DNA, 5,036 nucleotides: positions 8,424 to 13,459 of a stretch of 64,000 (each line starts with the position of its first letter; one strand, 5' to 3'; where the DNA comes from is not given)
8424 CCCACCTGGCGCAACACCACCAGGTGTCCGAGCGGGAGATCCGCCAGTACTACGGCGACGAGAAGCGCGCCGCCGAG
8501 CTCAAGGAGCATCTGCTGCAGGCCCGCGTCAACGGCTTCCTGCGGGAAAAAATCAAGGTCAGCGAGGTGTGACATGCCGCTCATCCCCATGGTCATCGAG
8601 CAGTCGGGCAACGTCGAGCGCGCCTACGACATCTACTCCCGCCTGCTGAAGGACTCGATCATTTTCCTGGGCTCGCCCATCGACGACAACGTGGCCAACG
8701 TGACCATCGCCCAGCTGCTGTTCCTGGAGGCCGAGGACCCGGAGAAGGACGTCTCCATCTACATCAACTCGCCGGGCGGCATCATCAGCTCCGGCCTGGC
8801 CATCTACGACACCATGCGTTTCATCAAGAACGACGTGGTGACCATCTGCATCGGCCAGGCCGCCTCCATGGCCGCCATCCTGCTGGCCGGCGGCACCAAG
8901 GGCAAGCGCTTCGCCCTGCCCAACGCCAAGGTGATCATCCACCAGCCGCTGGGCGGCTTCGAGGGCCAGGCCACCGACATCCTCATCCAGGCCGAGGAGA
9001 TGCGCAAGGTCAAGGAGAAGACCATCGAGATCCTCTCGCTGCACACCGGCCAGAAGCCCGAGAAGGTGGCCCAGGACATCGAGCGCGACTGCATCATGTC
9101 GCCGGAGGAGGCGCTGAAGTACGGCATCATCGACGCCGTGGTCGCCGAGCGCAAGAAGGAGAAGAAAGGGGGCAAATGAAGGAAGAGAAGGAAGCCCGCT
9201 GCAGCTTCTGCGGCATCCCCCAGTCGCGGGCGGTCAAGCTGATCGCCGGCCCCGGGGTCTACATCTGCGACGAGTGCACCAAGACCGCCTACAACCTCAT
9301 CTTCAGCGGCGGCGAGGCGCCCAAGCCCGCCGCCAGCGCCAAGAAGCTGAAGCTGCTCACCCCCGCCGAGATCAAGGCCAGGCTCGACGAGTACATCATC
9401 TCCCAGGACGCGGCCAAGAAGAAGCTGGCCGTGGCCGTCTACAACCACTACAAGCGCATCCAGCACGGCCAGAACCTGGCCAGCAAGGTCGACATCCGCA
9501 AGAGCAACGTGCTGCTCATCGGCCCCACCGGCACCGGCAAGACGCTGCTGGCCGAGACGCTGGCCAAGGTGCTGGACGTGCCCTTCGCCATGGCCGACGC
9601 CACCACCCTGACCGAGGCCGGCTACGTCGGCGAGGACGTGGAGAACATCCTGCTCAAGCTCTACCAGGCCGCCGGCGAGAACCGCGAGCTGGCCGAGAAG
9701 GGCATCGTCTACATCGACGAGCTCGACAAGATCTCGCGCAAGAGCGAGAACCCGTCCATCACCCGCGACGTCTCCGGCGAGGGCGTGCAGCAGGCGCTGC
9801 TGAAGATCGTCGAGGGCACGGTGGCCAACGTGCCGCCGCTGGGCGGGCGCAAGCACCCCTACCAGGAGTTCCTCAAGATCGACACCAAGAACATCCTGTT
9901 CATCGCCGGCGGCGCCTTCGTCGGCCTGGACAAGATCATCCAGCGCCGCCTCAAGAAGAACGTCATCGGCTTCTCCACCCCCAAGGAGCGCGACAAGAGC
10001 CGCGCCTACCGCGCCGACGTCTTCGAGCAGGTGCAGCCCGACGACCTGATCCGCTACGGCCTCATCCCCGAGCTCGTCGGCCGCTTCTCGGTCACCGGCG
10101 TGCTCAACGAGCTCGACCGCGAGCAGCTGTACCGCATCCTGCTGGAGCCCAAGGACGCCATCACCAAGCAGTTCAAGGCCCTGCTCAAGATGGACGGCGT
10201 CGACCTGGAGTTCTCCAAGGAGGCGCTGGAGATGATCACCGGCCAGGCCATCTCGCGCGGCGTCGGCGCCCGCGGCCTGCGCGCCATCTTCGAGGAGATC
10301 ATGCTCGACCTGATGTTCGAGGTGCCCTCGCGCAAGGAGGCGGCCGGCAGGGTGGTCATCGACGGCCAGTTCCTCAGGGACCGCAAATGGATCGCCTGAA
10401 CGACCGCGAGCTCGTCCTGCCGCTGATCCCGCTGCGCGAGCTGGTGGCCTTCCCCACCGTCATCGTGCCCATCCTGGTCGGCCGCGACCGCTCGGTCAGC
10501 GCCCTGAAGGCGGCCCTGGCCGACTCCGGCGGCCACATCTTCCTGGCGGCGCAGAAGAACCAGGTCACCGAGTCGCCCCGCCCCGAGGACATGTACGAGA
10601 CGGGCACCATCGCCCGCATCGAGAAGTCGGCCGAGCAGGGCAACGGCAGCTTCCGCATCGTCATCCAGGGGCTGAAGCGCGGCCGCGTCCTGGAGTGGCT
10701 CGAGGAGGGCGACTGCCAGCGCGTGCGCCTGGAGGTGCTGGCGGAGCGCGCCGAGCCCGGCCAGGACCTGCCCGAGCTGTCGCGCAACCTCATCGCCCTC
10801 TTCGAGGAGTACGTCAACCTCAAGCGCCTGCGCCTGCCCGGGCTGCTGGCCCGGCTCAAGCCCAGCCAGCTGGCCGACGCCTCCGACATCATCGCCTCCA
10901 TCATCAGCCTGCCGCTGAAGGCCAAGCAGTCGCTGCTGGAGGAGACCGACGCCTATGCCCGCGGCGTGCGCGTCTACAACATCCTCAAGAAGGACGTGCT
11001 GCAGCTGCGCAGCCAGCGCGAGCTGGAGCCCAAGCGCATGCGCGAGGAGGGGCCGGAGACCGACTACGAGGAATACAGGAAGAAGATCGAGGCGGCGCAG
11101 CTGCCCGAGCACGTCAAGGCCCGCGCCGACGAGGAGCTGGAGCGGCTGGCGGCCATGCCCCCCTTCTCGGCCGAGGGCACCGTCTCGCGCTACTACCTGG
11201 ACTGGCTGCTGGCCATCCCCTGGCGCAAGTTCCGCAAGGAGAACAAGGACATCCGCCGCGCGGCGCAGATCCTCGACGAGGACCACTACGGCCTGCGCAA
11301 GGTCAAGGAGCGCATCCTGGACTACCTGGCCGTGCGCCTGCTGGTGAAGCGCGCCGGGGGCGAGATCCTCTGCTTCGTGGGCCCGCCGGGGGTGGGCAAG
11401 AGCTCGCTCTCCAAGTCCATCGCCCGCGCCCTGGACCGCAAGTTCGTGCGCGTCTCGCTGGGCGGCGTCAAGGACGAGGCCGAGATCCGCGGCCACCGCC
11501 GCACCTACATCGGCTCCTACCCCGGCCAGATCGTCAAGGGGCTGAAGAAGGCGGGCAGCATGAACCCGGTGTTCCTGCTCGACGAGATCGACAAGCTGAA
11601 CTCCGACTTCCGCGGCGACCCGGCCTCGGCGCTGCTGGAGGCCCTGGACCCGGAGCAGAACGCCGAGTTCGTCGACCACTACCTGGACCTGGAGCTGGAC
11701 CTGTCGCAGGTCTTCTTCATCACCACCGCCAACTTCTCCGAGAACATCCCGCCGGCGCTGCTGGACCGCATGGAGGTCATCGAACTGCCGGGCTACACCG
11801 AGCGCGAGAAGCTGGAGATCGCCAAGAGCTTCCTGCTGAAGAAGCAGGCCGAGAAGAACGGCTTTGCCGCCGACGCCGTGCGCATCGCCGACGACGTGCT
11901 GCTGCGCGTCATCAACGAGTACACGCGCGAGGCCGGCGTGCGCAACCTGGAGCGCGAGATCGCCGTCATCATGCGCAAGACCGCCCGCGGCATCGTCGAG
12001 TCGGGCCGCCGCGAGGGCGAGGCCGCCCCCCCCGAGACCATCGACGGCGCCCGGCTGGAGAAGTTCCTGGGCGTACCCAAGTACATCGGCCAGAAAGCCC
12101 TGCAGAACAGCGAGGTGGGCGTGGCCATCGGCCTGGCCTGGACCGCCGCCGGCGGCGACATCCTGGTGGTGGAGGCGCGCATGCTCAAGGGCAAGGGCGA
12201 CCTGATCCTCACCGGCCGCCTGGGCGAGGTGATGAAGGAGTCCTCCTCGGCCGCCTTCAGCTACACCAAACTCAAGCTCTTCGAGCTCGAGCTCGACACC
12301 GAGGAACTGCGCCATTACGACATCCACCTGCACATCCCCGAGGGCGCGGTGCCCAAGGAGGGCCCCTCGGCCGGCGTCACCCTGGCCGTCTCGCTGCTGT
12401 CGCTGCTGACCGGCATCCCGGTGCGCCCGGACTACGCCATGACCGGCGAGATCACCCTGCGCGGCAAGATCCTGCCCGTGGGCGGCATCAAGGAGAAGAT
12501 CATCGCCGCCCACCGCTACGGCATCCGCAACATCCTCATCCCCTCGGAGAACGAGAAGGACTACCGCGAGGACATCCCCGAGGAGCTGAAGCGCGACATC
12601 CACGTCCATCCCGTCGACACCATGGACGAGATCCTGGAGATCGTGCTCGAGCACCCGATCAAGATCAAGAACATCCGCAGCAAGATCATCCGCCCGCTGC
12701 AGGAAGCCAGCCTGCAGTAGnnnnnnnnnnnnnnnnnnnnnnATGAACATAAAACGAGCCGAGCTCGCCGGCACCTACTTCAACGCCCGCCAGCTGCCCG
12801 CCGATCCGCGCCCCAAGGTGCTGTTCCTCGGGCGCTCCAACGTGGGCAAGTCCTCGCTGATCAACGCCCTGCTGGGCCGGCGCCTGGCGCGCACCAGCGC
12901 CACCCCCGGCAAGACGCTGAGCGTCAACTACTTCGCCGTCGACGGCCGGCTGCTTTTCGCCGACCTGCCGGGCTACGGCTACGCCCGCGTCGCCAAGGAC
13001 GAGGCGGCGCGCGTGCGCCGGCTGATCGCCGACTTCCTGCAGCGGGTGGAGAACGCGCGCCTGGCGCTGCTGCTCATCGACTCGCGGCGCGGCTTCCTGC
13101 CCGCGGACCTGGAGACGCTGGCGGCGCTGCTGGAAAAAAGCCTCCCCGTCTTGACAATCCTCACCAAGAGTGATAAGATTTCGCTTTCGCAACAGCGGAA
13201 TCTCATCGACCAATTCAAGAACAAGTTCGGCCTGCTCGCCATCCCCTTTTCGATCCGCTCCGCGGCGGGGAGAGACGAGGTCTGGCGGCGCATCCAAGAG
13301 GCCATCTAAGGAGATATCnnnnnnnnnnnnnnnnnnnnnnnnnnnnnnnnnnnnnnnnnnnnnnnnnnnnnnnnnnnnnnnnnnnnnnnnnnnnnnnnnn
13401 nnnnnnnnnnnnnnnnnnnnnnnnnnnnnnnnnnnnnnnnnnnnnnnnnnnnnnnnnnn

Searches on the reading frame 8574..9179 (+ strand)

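Call 41: search_protein_families(library=pfam, proteins=[window:8574-9179:+], max_evalue=0.00001)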
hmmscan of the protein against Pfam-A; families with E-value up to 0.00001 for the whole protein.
window:8574-9179:+ (201 aa): 1 family
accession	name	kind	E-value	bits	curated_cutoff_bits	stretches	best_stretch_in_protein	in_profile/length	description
PF00574.28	CLP_protease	-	2.7e-80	268.9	20.2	1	15-192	4-181/182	Clp protease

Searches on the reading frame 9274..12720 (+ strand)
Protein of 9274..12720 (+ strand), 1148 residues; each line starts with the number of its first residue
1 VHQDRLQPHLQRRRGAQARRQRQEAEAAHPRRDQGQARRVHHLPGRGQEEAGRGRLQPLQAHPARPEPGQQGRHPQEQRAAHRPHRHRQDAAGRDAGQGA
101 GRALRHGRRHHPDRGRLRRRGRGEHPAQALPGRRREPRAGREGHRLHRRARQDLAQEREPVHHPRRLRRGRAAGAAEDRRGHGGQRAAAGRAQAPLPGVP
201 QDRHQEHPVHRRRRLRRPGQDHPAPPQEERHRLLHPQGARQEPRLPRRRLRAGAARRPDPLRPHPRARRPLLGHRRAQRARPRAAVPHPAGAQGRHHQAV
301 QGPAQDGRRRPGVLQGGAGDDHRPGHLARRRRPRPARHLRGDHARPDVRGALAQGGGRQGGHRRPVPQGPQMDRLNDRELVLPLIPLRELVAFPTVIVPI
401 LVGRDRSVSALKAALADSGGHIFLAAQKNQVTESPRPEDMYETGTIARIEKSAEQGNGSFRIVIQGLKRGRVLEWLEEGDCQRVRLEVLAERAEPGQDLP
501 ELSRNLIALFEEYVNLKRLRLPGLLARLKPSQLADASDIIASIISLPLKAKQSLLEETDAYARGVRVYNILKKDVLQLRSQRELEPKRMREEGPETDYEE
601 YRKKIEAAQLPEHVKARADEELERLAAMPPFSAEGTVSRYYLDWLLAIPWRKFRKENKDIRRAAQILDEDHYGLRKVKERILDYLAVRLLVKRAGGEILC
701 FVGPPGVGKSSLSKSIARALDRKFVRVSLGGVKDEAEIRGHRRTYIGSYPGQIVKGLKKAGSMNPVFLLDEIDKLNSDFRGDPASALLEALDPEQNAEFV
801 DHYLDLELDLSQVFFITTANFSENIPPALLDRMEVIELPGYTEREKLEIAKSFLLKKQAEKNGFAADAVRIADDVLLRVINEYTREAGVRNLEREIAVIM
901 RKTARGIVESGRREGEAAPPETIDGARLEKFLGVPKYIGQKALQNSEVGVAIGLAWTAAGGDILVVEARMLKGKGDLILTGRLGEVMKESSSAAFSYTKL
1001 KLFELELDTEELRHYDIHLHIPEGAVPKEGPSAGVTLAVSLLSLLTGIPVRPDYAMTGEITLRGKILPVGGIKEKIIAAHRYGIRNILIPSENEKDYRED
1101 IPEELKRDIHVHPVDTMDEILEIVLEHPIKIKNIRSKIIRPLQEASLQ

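Call 44: search_protein_families(library=pfam, proteins=[window:9274-12720:+], max_evalue=0.00001)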
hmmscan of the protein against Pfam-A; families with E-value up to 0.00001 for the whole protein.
window:9274-12720:+ (1148 aa): 6 families
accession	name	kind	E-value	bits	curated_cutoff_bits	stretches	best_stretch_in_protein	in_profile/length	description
PF05362.19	Lon_C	-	6.3e-80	268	21.1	1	923-1126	2-204/205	Lon protease (S16) C-terminal proteolytic domain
PF02190.22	LON_substr_bdg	-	5.7e-41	141.1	28.7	1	381-573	1-200/200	ATP-dependent protease La (LON) substrate-binding domain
PF00004.35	AAA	-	4.5e-23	82.6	21.2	1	699-836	1-126/131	ATPase family associated with various cellular activities (AAA)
PF22667.2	Lon_lid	-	5.1e-19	68.1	27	1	860-911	1-52/57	Lon protease AAA+ ATPase lid domain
PF13541.12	ChlI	-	2.9e-08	34.1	27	1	967-1093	2-121/121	Subunit ChlI of Mg-chelatase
PF07728.20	AAA_5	-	1.1e-07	32.4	22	1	699-833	2-139/139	AAA domain (dynein-related subfamily)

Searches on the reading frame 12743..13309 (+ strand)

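Call 41: search_protein_families(library=pfam, proteins=[window:12743-13309:+], max_evalue=0.00001)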
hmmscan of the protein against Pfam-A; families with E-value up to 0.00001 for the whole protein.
window:12743-13309:+ (188 aa): 3 families
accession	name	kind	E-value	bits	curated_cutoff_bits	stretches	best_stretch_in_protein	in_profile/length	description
PF01926.29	MMR_HSR1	-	1e-20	74.4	21.9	1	25-142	1-113/113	50S ribosome-binding GTPase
PF02421.24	FeoB_N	-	1e-09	38.5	27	1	25-183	2-155/156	Ferrous iron transport protein B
PF03193.22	RsgA_GTPase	-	3.7e-07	30.6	30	0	26-54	109-137/174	RsgA GTPase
